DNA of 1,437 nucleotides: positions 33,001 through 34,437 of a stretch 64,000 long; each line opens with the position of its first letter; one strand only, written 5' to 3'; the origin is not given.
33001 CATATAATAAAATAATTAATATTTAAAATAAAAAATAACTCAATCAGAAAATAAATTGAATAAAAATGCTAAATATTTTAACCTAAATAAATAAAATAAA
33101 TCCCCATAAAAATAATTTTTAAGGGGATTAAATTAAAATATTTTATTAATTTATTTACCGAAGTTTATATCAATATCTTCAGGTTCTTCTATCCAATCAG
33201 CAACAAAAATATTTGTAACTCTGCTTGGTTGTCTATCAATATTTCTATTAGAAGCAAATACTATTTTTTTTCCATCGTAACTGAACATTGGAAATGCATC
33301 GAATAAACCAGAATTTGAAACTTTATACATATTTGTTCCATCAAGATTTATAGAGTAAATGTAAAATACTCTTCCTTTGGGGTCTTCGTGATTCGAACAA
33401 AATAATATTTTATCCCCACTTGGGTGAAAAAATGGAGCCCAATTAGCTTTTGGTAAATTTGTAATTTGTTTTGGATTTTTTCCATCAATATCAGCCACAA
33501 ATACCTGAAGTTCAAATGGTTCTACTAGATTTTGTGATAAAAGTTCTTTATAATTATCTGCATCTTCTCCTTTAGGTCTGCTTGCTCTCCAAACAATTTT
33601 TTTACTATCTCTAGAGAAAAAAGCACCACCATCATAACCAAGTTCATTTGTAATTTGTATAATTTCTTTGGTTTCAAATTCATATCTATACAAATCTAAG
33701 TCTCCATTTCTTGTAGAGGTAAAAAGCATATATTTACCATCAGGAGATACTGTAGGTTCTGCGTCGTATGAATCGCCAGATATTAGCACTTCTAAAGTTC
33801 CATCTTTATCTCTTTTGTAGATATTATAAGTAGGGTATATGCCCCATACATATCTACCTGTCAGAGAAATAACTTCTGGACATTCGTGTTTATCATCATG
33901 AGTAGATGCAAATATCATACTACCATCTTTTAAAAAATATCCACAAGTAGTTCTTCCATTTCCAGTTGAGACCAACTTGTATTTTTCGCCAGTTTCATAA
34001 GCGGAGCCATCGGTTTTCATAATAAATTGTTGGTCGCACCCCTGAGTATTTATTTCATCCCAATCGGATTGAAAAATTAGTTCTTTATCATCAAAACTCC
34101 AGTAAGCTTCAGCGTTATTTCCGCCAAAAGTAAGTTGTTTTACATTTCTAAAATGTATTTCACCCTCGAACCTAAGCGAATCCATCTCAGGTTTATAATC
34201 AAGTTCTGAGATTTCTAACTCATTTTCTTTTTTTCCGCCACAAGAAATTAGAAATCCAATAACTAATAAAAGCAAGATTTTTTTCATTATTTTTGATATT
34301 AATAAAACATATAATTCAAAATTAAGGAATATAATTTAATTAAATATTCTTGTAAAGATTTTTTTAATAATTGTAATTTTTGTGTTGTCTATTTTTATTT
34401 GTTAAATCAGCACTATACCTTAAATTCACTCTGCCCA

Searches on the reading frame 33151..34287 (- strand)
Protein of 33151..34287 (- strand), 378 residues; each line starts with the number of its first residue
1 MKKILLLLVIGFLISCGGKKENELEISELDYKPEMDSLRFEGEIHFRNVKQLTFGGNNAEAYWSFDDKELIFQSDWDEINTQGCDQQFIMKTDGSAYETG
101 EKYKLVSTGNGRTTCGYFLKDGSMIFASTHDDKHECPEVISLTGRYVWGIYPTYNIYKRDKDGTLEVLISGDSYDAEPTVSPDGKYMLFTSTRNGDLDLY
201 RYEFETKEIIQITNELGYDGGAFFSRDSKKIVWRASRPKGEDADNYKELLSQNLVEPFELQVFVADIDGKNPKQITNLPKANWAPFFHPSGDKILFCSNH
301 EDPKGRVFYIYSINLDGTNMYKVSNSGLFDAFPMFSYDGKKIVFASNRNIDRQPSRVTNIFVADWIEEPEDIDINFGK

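Call 78: search_protein_families(library=pfam, max_evalue=0.01, proteins=[window:33151-34287:-])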
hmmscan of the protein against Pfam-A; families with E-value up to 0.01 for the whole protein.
window:33151-34287:- (378 aa): 2 families
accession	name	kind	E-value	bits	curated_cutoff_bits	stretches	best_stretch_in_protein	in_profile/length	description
PF07676.18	PD40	-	2.4e-33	113.8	20.9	4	167-201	3-38/38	WD40-like Beta Propeller Repeat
PF00930.27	DPPIV_N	-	0.00023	20.5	22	0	152-215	23-81/354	Dipeptidyl peptidase IV (DPP IV) N-terminal region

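Call 91: list_cluster_members(proteins=[P0001, P0004, window:33151-34287:-, window:34426-35946:-, window:22697-23113:-, window:26830-27135:-, window:31273-31644:-, window:29525-29785:-, window:25278-25478:-])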
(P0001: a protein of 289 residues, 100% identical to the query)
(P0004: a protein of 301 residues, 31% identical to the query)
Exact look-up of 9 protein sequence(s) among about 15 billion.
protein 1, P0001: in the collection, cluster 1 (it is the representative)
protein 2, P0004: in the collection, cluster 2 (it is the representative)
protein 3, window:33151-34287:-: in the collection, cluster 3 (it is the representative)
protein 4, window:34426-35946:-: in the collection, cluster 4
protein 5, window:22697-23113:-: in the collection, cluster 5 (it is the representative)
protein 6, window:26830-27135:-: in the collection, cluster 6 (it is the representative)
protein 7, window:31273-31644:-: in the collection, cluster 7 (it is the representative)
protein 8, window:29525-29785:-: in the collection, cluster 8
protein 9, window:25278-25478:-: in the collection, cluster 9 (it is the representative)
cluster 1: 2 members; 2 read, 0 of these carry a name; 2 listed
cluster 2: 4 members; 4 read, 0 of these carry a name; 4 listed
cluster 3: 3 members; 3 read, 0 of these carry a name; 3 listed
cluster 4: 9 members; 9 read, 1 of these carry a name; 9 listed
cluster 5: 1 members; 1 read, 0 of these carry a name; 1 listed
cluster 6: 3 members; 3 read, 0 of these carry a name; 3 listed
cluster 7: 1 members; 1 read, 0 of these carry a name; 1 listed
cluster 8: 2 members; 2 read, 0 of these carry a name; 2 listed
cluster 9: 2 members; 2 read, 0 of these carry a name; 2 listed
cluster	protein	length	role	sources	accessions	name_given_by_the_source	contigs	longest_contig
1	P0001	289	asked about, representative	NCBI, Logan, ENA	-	-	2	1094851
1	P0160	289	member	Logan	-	-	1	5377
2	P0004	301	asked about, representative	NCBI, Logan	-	-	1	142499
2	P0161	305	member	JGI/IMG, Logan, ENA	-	-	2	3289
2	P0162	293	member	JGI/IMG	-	-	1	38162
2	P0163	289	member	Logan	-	-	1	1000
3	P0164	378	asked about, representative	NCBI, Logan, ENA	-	-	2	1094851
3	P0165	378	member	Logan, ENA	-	-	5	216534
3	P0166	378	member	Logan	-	-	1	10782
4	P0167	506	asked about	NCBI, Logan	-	-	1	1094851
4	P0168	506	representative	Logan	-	-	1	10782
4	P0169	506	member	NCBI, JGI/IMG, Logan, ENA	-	sodium-dependent dicarboxylate transporter 2/3/5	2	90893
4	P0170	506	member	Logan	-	-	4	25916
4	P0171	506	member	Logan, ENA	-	-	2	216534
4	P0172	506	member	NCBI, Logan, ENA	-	-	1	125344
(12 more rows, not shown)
